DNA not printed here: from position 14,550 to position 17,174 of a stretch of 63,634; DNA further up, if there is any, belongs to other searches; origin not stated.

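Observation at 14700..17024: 774-aa pIII-position protein with three Cys-anchored '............' repeats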

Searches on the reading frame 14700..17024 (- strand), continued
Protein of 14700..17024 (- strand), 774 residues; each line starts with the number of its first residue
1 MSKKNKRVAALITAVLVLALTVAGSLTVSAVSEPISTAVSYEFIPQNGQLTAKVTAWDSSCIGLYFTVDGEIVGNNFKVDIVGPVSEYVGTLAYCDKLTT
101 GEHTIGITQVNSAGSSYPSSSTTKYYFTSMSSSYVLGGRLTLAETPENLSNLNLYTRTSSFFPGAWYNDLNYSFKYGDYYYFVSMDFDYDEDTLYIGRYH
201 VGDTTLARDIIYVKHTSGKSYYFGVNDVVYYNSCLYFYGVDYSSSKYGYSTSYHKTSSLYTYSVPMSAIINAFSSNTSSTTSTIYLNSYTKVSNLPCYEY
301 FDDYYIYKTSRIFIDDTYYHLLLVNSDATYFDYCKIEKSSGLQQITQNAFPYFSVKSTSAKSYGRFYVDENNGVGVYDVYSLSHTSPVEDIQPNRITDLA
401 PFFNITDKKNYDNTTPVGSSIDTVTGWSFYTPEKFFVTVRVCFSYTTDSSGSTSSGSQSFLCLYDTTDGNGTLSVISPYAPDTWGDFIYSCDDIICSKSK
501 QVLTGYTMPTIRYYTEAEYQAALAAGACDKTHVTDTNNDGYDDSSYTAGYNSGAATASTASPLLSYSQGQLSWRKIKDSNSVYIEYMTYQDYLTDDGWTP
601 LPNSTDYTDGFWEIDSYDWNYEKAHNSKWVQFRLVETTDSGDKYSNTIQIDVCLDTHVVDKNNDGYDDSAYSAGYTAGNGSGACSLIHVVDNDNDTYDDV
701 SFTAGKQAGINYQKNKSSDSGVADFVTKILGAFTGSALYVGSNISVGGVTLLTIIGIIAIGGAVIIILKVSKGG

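Call 57: search_protein_families(library=pfam, proteins=[P0027, P0030, P0019, P0025, P0026, P0023], max_evalue=1)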
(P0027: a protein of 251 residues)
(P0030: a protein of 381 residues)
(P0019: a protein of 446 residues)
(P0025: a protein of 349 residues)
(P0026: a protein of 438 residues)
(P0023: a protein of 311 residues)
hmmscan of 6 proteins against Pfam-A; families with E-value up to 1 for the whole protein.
P0027 (251 aa): 1 family
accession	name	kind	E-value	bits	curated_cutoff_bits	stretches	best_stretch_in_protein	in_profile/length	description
PF10911.13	T7-like_Y65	-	0.052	13.7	25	0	125-165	30-66/77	Bacteriophage T7-like gene 6.5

P0030 (381 aa): 0 families

P0019 (446 aa): 1 family
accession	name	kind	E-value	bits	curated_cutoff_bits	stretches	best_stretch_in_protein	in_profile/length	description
PF04957.18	RMF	-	0.76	10.3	27.9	0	358-390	11-47/53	Ribosome modulation factor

P0025 (349 aa): 2 families
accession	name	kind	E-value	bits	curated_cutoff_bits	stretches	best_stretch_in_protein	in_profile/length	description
PF09811.14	Yae1_N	-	0.039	14.1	27.5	1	221-245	10-34/39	Essential protein Yae1, N terminal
PF18326.6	RFX5_N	-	0.084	13.1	25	0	176-196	32-52/59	RFX5 N-terminal domain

P0026 (438 aa): 2 families
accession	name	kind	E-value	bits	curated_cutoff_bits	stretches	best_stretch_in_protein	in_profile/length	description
PF09811.14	Yae1_N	-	2.2e-05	24.5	27.5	1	344-370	3-29/39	Essential protein Yae1, N terminal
PF17116.11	T9SS_plug_1st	-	0.011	16.1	23.9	1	190-237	70-115/126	Type 9 secretion system plug protein 1st domain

P0023 (311 aa): 0 families
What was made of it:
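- One such tract hits Pfam Yae1_N (deca-GX3) at 2.2e-5, below threshold (call 57).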

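Call 83: find_encoding_contigs(protein=P0027, flank=6000, max_places=2)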
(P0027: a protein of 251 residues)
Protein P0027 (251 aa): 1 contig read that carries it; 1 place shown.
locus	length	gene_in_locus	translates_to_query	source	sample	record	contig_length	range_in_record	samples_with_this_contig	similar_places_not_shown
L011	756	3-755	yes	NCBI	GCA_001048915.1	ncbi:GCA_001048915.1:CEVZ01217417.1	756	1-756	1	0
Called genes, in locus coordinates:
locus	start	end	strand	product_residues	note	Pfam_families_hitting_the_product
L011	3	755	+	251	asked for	?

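Call 84: find_encoding_contigs(protein=P0026, flank=6000, max_places=2)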
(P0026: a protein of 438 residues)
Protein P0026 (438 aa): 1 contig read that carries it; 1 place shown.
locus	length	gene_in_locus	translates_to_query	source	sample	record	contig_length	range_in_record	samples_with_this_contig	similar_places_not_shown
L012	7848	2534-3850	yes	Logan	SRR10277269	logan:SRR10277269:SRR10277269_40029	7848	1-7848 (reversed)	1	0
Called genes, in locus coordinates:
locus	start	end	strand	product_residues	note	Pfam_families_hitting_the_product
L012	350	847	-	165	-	PF10881:DUF2726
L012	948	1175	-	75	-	PF12844:HTH_19, PF13560:HTH_31 (weak), PF01381:HTH_3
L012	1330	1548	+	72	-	-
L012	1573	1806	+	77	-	-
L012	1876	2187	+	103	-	-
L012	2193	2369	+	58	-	-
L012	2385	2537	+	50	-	-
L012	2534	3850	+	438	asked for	-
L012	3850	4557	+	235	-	-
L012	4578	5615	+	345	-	-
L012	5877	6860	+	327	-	PF02486:Rep_trans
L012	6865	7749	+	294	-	PF02899:Phage_int_SAM_1 (faint), PF13495:Phage_int_SAM_4 (faint), PF00589:Phage_integrase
